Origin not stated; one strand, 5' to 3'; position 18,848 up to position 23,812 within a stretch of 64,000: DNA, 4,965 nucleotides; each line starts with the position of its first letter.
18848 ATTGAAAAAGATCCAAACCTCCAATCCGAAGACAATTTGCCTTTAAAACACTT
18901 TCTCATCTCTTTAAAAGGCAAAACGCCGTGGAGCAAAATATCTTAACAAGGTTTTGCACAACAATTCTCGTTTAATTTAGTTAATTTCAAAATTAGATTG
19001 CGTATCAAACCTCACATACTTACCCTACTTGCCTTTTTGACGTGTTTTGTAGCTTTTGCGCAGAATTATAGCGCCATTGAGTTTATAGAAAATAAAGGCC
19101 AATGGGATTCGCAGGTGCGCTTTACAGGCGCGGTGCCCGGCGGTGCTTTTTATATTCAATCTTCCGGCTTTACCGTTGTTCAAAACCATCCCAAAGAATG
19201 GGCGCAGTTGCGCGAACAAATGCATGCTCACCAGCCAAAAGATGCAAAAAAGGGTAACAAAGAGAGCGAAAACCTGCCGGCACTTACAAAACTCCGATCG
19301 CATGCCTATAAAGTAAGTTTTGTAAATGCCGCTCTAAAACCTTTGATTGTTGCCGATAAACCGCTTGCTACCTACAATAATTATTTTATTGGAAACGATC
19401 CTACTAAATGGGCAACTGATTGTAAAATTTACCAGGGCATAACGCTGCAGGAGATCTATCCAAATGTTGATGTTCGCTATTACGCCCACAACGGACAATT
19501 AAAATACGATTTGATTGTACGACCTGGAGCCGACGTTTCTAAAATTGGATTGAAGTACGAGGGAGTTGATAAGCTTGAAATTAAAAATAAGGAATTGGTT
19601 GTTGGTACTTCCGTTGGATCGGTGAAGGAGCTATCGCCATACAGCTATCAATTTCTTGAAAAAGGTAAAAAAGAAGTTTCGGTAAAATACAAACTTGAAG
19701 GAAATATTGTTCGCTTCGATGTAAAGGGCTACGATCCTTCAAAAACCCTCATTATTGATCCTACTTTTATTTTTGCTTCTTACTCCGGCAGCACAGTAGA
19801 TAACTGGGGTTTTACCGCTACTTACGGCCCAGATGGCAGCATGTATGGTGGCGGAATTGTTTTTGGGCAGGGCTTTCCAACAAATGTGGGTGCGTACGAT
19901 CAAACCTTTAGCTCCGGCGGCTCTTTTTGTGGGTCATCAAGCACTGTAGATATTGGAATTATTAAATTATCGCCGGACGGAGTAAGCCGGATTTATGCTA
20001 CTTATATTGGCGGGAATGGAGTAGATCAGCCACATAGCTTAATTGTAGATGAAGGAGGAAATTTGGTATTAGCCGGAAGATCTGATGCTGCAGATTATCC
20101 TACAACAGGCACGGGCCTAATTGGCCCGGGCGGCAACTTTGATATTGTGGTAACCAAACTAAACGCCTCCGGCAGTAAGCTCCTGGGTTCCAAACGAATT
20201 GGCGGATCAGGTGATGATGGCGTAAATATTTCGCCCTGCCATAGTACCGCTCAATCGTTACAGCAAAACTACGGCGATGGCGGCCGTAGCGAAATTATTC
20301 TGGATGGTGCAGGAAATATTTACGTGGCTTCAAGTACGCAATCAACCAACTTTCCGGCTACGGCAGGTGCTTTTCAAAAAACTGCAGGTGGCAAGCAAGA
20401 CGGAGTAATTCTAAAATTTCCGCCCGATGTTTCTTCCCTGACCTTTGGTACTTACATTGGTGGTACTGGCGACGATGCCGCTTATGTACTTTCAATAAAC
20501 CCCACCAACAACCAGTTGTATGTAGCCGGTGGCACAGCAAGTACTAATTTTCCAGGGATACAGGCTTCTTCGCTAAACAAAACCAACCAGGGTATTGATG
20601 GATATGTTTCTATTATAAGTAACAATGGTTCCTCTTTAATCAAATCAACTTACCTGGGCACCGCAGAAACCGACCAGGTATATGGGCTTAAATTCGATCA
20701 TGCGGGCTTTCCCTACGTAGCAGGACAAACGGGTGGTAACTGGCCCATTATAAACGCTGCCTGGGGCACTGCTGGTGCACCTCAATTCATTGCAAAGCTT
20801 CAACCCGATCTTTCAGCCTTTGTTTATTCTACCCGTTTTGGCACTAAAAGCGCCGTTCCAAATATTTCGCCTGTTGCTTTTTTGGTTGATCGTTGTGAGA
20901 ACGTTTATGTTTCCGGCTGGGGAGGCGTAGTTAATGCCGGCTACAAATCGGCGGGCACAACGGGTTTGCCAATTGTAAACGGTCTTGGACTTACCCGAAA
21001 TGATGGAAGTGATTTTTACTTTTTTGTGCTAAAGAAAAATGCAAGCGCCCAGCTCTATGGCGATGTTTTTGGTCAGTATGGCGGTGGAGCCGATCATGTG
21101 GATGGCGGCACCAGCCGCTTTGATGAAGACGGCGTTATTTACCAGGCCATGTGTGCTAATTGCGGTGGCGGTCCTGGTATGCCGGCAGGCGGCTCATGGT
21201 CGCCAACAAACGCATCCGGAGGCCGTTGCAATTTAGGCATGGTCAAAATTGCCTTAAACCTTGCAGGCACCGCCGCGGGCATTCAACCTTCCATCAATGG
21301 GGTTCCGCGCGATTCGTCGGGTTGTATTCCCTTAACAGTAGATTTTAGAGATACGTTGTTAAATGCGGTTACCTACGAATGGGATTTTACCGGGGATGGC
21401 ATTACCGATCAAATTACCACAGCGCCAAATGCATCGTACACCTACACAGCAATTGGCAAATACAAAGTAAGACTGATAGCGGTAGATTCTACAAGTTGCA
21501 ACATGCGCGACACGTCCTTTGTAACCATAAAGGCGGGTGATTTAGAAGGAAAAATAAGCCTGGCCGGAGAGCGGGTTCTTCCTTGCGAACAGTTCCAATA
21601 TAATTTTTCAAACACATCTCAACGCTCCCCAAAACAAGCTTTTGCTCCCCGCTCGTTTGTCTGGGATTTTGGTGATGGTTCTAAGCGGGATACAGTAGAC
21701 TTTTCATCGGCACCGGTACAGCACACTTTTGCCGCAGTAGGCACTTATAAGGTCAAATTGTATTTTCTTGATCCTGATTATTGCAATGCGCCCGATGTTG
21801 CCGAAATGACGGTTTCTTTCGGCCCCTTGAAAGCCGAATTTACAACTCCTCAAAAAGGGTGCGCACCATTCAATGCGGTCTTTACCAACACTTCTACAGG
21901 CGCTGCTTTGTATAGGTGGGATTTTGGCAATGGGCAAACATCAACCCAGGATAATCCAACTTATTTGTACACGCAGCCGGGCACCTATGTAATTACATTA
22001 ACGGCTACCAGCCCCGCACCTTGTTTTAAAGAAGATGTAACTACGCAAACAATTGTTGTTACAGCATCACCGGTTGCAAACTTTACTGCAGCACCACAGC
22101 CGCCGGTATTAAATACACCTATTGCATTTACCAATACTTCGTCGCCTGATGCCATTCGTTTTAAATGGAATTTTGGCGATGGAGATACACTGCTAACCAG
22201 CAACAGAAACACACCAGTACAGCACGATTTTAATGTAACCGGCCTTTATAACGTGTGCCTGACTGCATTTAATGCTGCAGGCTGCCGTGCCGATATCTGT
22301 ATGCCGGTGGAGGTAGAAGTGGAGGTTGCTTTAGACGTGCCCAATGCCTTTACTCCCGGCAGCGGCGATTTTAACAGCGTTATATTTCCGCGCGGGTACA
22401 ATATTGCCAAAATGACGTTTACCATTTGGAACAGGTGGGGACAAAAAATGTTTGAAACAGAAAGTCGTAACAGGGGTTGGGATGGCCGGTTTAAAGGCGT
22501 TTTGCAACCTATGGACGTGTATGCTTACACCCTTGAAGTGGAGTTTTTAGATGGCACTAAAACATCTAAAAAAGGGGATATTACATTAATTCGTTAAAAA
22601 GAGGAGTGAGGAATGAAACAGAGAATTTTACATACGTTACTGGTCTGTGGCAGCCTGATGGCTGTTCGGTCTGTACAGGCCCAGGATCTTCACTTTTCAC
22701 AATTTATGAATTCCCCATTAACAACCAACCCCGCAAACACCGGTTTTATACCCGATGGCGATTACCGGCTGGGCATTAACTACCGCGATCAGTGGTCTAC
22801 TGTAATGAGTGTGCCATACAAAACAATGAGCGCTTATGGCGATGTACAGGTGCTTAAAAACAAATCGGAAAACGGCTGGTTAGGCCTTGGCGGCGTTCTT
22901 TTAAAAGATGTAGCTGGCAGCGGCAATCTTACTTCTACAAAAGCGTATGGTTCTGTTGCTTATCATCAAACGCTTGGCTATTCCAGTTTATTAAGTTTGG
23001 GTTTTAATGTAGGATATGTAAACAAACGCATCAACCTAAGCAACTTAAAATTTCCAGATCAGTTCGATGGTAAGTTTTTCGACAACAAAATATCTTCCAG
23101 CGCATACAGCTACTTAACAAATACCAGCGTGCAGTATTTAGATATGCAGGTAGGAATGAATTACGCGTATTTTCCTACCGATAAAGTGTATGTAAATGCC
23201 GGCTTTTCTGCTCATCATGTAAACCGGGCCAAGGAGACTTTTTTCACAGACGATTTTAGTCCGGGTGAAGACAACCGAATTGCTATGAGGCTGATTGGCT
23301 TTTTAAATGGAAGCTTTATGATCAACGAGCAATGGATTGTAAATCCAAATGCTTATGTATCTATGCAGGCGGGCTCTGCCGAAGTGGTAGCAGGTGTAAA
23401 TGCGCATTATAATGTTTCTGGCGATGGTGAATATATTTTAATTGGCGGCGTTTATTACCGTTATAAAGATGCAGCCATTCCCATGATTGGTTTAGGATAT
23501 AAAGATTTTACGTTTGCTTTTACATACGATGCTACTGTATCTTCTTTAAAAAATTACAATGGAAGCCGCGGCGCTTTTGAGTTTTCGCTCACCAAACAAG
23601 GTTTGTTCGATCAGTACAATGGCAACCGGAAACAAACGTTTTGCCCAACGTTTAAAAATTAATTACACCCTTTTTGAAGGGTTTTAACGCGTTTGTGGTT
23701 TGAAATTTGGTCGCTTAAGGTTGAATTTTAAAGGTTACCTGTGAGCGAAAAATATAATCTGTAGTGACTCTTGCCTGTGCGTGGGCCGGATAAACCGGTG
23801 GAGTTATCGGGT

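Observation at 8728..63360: Abundant dispersed motif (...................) resembling an uptake sequence or chromosome-wide binding site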

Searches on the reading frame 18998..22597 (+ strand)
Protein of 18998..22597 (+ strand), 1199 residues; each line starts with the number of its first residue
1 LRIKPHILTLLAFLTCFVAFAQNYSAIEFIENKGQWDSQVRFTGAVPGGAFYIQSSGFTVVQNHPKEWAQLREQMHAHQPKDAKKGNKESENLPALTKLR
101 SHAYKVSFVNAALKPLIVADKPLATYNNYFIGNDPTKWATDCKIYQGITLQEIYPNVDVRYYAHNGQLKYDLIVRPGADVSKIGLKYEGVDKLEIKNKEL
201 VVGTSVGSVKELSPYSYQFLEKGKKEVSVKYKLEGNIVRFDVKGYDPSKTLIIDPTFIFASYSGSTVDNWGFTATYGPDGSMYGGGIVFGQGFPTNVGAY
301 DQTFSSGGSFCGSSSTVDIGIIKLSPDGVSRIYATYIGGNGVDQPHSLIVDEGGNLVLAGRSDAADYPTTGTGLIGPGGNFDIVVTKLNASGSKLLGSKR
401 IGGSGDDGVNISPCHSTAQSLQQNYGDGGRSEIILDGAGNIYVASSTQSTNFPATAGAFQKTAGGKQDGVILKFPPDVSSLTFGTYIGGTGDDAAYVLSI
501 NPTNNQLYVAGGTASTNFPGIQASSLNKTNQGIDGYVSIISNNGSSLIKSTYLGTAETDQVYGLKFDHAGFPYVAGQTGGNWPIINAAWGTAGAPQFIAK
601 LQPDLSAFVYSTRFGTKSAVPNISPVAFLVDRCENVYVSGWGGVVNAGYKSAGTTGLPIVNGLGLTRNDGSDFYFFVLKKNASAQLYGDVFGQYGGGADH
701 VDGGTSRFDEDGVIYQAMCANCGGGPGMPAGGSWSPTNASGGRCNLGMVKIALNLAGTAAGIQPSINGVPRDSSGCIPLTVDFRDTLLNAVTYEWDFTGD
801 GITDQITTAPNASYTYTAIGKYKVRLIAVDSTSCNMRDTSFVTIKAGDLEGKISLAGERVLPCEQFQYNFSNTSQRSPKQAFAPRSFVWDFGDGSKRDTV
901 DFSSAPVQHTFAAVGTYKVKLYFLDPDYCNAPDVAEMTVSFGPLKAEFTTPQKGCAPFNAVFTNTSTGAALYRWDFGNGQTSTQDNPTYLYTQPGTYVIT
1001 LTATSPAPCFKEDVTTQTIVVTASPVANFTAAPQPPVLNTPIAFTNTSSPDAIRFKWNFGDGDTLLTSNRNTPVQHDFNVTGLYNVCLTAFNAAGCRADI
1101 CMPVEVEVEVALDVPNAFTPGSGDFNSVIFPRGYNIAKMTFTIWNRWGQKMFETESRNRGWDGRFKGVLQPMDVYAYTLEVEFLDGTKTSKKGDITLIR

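Call 9: search_protein_families(library=pfam, proteins=[window:18998-22597:+])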
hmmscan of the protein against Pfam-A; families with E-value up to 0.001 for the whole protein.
window:18998-22597:+ (1199 aa): 6 families
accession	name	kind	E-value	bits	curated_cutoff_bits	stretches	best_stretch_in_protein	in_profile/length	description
PF25778.1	DUF7948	-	3.1e-74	250.1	27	1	29-256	1-214/214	Domain of unknown function (DUF7948)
PF18911.6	PKD_4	-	3.4e-40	136.4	27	4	956-1009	20-74/85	PKD domain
PF00801.26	PKD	-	1.4e-36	124.8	23.5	4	1028-1095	3-70/80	PKD domain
PF06739.17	SBBP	-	5.1e-13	49.2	20.5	0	433-453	18-38/38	Beta-propeller repeat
PF13585.12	CHU_C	-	6.3e-09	36.3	27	1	1113-1196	2-85/86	CHU_C Type IX secretion signal domain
PF18981.6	InlK_D3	-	1.3e-05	25.7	25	0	1062-1110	32-75/75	Internalin K domain (D3/D4)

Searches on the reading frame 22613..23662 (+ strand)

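Call 9: search_protein_families(library=pfam, proteins=[window:22613-23662:+])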
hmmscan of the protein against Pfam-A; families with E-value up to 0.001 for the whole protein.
window:22613-23662:+ (349 aa): 1 family
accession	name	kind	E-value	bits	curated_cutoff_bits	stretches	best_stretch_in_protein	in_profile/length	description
PF11751.14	PorP_SprF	-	2e-39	136.2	22.3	1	22-326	3-271/273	Type IX secretion system membrane protein PorP/SprF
